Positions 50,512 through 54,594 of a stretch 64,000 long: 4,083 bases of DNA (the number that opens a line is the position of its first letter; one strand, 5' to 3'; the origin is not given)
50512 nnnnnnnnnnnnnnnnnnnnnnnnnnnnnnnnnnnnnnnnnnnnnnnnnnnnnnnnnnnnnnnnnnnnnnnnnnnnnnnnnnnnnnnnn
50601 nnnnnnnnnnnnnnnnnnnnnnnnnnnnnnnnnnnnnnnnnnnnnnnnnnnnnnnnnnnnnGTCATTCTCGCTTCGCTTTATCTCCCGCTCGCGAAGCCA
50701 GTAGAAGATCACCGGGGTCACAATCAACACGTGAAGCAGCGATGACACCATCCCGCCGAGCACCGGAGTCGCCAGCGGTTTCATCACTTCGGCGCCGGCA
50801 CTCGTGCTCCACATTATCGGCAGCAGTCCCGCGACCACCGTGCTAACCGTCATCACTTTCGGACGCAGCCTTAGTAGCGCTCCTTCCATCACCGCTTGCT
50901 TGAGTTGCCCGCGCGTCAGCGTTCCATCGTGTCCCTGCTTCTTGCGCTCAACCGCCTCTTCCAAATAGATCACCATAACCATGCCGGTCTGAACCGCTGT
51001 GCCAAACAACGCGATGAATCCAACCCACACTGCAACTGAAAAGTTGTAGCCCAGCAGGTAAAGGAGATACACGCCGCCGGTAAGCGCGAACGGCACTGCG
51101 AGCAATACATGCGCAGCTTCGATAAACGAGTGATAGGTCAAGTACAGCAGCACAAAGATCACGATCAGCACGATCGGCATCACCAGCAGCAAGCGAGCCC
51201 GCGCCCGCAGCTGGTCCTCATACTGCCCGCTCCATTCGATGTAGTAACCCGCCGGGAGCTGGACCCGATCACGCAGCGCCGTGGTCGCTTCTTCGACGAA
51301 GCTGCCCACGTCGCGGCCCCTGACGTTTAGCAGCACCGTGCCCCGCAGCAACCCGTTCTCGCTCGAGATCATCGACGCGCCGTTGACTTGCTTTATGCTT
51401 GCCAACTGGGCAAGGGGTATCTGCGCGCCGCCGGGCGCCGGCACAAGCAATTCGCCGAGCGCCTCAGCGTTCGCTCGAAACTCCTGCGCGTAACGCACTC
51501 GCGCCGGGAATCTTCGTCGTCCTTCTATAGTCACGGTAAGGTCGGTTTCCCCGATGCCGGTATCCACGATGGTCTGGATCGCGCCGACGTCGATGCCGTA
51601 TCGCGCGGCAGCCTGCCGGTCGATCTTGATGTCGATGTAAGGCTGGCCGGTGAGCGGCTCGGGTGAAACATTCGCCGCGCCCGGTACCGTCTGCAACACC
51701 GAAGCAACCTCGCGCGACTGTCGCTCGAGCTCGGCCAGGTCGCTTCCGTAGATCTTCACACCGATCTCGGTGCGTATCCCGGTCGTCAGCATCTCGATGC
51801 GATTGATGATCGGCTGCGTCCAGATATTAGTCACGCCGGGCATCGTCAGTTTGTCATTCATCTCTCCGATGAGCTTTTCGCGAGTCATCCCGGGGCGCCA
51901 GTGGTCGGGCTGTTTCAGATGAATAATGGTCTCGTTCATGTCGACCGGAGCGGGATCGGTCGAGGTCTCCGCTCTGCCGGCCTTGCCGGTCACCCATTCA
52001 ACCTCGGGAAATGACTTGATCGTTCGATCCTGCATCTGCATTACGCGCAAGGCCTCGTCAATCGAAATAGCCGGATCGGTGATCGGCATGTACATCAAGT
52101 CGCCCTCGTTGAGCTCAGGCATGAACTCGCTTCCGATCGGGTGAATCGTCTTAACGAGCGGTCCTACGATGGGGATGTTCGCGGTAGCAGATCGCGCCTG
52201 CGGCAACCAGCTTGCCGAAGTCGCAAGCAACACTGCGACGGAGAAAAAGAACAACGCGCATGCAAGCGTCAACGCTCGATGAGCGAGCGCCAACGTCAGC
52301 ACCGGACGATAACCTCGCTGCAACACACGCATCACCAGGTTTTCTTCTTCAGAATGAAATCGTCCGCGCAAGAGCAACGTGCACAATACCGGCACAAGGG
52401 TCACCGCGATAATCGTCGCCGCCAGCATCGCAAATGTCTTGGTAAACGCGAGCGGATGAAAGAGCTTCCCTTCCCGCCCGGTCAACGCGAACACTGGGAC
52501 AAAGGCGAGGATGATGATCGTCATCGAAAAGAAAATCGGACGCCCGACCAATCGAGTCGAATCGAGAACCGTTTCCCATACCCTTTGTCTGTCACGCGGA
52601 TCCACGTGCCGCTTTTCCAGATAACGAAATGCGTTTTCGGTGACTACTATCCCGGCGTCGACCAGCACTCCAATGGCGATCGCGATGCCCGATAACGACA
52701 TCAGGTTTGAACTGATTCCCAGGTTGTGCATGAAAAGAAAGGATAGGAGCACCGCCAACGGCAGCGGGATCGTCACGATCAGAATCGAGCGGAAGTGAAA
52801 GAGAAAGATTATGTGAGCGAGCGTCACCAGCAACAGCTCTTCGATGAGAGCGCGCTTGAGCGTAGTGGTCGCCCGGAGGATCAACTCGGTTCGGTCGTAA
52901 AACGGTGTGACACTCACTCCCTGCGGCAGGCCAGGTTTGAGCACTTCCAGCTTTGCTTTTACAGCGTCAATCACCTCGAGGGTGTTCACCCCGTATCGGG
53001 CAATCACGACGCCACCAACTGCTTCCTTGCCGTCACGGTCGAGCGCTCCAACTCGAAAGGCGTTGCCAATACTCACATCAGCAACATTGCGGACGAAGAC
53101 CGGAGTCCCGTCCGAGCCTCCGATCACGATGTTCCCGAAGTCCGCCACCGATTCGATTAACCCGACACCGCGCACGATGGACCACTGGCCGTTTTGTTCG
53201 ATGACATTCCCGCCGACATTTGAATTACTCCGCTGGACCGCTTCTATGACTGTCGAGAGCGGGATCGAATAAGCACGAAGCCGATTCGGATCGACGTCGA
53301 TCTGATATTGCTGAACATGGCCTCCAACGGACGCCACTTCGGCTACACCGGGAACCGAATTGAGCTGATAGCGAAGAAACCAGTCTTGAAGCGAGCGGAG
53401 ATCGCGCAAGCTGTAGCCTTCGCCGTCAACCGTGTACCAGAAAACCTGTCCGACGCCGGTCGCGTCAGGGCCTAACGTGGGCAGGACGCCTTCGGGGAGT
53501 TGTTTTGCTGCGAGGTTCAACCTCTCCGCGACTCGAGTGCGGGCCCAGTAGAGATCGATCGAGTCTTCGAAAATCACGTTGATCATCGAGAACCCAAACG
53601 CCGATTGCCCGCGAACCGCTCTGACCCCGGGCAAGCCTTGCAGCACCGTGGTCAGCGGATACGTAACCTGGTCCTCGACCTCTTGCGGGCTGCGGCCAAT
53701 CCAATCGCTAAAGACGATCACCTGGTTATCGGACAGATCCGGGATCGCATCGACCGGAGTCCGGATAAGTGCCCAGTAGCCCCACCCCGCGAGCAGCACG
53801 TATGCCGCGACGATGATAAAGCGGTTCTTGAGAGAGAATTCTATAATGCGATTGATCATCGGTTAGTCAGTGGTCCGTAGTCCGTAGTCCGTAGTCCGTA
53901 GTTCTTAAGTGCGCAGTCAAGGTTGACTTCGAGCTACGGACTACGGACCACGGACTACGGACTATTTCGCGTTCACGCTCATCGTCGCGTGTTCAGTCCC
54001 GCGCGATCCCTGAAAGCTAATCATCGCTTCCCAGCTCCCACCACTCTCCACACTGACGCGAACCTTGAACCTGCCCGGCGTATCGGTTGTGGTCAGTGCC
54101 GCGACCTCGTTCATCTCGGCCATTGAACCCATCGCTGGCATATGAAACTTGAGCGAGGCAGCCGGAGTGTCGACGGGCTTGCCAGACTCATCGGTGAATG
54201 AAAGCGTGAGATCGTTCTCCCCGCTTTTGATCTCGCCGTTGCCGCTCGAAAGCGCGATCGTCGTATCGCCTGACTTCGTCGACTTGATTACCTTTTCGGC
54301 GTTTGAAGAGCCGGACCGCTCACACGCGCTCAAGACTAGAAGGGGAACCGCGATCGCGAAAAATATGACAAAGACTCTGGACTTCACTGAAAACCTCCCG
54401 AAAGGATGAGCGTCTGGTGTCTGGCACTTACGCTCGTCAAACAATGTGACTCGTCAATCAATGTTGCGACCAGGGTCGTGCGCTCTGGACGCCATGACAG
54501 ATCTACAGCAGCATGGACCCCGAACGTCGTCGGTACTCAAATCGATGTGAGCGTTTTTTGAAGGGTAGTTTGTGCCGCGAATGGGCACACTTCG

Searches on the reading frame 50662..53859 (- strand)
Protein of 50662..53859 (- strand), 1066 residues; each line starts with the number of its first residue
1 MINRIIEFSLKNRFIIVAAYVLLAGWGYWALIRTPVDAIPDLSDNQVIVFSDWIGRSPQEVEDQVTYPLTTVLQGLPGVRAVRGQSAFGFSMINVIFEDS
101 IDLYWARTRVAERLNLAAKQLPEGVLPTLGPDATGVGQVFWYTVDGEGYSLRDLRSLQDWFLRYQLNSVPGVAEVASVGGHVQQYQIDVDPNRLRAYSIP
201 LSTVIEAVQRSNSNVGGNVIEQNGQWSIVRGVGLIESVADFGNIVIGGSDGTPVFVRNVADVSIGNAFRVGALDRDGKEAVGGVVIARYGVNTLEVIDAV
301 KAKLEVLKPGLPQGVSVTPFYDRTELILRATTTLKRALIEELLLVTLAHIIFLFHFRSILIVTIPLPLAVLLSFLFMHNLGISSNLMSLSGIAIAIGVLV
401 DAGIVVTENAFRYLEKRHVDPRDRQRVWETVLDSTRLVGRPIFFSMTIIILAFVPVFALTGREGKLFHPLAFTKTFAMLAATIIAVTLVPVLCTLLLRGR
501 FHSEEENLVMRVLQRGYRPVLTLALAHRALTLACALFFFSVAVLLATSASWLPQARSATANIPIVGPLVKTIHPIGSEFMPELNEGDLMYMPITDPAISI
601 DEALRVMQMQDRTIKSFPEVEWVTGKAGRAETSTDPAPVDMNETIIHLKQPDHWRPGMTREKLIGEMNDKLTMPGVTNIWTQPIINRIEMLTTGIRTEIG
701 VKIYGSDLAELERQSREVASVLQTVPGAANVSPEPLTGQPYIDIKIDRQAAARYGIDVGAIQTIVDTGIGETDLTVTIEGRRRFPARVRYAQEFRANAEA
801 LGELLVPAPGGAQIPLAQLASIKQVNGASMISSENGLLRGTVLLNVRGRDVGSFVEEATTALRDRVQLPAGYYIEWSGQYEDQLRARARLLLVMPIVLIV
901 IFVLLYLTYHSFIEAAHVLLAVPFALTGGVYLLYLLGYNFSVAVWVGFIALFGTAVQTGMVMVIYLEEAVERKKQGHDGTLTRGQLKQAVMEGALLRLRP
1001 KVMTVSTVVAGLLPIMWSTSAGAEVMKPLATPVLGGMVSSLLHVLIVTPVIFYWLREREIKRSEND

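Call 12: search_protein_families(library=pfam, proteins=[window:50662-53859:-], max_evalue=0.001)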
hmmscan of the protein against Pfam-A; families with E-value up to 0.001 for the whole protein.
window:50662-53859:- (1066 aa): 1 family
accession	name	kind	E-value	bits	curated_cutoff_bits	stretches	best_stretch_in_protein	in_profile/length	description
PF00873.25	ACR_tran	-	6.3e-246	819.1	28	2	5-554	1-555/1021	AcrB/AcrD/AcrF family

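Call 72: search_protein_families(library=ncbifam, proteins=[window:50662-53859:-], max_evalue=1e-20)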
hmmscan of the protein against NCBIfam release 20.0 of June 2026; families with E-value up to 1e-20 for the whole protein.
window:50662-53859:- (1066 aa): 11 families
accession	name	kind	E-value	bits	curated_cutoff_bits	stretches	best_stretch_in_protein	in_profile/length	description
TIGR00914.1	2A0601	subfamily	0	1141.6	701.45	2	1-547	1-556/1051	CusA/CzcA family heavy metal efflux RND transporter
NF033617.1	RND_permease_2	subfamily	6.6e-136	454.7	1250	1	21-1055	16-1007/1009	multidrug efflux RND transporter permease subunit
NF000282.2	RND_permease_1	subfamily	2.2e-113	380.2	1250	1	15-1056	11-1028/1029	multidrug efflux RND transporter permease subunit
TIGR00915.1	2A0602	subfamily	2.3e-100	337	940.35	1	16-1057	13-1030/1050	efflux RND transporter permease subunit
NF007905.0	PRK10614.1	equivalog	6.5e-83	279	1774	1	21-1059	21-1012/1025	multidrug efflux RND transporter permease subunit MdtC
NF007798.0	PRK10503.1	equivalog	2.5e-74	250.5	1584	2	19-545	28-553/1040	MdtB/MuxB family multidrug efflux RND transporter permease subunit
NF007133.0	PRK09579.1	equivalog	1.2e-71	241.6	1763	2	16-545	16-542/1017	multidrug efflux RND transporter permease subunit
NF007842.1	PRK10555.1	equivalog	3.5e-69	233.7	1854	2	17-499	14-499/1036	multidrug efflux RND transporter permease AcrD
NF000037.1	RND_perm_OqxB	exception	2e-65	221.3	2200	2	21-517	19-517/1050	multidrug efflux RND transporter permease subunit OqxB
NF007131.0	PRK09577.1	equivalog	5.5e-64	216.4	1768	1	16-1054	14-1021/1045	multidrug efflux RND transporter permease subunit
NF011706.2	PRK15127.1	equivalog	3.5e-63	213.9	2150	2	16-498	14-498/1049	multidrug efflux RND transporter permease subunit AcrB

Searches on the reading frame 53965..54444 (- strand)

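Call 4: search_protein_families(library=pfam, proteins=[window:53965-54444:-], max_evalue=0.01)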
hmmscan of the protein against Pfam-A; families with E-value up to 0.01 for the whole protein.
window:53965-54444:- (160 aa): 2 families
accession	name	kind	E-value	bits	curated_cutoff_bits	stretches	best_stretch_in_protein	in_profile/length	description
PF13115.11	YtkA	-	1.1e-10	42.4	25.9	1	57-141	3-83/85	YtkA-like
PF05751.16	FixH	-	0.0009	19.7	23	1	71-149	67-139/150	FixH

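Call 5: search_protein_families(library=ncbifam, proteins=[window:53965-54444:-], max_evalue=0.1)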
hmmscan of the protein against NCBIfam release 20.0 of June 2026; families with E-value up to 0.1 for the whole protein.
window:53965-54444:- (160 aa): 1 family
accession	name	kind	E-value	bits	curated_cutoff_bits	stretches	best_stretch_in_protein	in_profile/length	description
NF058595.1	invert_tail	domain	0.034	14.5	37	1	21-73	52-103/113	lipo-invert putative C-terminal anchoring domain-containing protein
